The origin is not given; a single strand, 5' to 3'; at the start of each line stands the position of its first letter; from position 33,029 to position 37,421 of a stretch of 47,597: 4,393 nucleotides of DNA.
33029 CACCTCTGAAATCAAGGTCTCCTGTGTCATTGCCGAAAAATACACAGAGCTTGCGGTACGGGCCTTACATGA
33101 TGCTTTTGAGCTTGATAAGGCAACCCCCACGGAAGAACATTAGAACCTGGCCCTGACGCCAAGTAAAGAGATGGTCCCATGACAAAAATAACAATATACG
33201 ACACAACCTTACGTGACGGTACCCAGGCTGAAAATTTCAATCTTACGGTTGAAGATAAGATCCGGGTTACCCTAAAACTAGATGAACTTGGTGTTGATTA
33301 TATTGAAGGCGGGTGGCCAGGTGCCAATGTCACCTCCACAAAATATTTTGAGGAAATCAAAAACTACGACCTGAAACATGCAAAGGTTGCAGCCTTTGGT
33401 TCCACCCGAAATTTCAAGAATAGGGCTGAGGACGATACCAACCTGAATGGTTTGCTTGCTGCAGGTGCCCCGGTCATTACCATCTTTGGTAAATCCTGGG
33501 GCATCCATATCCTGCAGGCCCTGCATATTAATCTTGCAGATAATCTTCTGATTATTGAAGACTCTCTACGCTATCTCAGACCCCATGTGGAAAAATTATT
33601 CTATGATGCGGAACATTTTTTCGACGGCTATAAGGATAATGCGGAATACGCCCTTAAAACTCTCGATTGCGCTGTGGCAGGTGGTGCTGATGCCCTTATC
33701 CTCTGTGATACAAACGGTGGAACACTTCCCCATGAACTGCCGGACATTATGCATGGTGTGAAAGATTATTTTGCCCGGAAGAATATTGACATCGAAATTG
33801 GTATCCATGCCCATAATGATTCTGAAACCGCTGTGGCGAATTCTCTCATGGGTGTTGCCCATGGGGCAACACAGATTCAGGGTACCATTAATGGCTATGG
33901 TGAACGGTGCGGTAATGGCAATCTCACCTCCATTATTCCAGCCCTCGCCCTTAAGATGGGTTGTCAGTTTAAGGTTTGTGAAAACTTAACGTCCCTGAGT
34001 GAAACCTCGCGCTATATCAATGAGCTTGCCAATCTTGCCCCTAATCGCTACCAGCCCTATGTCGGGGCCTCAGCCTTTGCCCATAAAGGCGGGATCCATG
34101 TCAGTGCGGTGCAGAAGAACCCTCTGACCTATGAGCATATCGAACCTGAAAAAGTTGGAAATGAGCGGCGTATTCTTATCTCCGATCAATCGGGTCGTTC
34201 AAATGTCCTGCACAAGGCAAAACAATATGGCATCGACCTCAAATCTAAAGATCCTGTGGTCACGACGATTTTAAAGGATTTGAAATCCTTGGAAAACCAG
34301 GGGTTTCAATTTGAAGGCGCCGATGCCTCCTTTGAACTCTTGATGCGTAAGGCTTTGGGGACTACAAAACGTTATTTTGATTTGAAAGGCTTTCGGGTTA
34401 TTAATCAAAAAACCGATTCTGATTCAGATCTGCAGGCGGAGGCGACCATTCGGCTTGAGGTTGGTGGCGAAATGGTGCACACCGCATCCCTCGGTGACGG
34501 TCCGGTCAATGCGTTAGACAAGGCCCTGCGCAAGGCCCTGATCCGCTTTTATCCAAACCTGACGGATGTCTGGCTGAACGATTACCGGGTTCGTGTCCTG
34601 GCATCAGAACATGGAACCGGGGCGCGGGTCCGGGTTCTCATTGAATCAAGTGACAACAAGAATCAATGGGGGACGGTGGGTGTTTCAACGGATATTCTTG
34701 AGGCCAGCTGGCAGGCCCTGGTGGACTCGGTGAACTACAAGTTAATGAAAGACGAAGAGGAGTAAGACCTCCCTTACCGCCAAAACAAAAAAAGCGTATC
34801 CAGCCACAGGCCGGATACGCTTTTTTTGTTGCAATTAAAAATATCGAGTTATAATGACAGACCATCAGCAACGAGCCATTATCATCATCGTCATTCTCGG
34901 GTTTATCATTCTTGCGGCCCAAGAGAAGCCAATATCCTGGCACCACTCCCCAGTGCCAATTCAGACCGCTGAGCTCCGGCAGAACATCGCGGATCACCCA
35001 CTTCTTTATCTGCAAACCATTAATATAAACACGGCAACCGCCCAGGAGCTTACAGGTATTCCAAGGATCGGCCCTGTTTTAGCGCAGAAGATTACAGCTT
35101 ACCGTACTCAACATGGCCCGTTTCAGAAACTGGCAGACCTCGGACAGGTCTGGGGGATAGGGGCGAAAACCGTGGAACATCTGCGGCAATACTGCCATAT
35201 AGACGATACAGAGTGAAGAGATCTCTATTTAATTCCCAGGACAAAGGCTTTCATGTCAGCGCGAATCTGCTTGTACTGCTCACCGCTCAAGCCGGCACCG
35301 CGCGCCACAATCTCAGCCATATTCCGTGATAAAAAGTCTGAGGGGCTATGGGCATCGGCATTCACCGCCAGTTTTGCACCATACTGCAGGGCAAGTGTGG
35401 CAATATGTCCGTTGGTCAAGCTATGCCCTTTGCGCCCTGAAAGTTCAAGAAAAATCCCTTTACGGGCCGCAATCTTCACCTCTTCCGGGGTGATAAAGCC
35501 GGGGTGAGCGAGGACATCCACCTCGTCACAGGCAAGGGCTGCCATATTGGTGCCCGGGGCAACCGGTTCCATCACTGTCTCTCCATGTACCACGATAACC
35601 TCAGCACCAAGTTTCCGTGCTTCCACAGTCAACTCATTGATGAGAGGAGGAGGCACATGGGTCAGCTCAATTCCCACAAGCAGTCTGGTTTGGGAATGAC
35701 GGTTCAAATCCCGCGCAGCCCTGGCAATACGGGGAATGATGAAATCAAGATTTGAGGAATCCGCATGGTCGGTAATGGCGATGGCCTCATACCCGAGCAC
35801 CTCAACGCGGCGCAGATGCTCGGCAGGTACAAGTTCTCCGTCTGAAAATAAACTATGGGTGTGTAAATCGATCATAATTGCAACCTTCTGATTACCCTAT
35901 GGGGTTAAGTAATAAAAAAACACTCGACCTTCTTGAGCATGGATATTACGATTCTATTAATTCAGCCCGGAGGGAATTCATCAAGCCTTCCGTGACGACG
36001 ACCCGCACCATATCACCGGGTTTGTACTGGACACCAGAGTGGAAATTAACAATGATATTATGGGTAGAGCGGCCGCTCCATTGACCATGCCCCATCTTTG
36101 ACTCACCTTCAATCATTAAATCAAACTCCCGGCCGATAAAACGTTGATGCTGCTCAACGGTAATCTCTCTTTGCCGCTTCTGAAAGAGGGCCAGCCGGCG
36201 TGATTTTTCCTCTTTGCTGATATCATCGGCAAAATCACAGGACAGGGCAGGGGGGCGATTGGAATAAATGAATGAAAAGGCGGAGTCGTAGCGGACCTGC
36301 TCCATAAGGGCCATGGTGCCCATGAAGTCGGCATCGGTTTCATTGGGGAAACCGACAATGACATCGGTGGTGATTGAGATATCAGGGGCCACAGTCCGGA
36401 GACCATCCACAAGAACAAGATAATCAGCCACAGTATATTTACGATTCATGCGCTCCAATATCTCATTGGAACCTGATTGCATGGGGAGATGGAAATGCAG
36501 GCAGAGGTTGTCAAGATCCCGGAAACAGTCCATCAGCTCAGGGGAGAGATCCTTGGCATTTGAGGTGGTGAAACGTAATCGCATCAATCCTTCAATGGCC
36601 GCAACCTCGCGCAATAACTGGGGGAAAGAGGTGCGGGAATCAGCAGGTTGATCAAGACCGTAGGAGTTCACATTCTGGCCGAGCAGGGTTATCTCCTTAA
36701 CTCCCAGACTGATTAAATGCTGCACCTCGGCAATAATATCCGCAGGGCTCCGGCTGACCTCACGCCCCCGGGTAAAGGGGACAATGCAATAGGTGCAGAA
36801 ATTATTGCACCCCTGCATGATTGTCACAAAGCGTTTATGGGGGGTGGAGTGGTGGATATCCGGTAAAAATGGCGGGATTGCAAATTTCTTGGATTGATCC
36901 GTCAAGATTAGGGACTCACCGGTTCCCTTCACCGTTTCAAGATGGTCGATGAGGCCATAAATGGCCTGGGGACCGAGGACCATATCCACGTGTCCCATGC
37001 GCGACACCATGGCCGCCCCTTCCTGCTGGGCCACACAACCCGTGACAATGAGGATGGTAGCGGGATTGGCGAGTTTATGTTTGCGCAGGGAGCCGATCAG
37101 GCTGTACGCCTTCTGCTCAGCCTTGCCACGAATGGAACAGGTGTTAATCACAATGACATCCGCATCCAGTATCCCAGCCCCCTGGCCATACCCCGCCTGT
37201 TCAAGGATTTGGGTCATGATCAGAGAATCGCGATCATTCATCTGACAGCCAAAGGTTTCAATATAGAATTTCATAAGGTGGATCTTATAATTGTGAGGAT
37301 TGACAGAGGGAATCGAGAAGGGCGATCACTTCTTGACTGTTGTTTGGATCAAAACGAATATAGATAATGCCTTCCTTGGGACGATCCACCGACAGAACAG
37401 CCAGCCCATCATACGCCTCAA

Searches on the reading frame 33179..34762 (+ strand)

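Call 7: search_protein_families(library=pfam, proteins=[window:33179-34762:+], max_evalue=0.00001)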
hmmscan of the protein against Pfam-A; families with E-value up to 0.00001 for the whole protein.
window:33179-34762:+ (528 aa): 3 families
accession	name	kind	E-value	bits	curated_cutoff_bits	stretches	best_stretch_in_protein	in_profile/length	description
PF00682.25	HMGL-like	-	1.3e-38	133.4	29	1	4-278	2-258/260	HMGL-like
PF08502.15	LeuA_dimer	-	6.9e-30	104.1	24.9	1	380-521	2-130/131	LeuA allosteric (dimerisation) domain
PF22617.1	HCS_D2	-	5.6e-18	65.6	27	1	295-373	2-79/82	Homocitrate synthase post-HMGL domain-like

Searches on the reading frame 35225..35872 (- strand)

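Call 7: search_protein_families(library=pfam, proteins=[window:35225-35872:-], max_evalue=0.00001)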
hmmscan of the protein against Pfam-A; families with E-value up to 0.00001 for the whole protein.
window:35225-35872:- (215 aa): 1 family
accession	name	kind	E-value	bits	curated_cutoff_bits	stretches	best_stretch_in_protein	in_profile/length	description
PF02811.25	PHP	-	7.2e-08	33.4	26.4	1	2-73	1-66/164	PHP domain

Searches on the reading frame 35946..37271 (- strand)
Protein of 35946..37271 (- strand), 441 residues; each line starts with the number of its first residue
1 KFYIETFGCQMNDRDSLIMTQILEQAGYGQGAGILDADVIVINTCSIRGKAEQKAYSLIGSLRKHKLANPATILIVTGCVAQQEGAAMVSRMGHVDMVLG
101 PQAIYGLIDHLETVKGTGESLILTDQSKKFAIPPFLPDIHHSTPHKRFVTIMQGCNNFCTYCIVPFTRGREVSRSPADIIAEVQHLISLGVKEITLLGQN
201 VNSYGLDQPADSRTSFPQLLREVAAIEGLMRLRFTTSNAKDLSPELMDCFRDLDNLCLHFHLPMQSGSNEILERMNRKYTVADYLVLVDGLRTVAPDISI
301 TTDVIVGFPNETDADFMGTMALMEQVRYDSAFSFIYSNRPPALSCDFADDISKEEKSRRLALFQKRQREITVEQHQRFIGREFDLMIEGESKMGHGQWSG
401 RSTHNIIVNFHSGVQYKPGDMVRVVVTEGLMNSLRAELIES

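Call 9: search_protein_families(library=pfam, proteins=[window:35946-37271:-], max_evalue=0.00001)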
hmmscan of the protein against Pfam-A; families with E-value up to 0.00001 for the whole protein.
window:35946-37271:- (441 aa): 3 families
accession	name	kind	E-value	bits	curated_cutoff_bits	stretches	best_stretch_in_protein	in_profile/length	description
PF00919.26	UPF0004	-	4.4e-29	100.8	27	1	1-100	1-98/98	Uncharacterized protein family UPF0004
PF04055.27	Radical_SAM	-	6.9e-25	88.6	29.5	1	150-322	2-165/166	Radical SAM superfamily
PF01938.26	TRAM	-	8e-07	29.3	21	1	376-439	1-61/61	TRAM domain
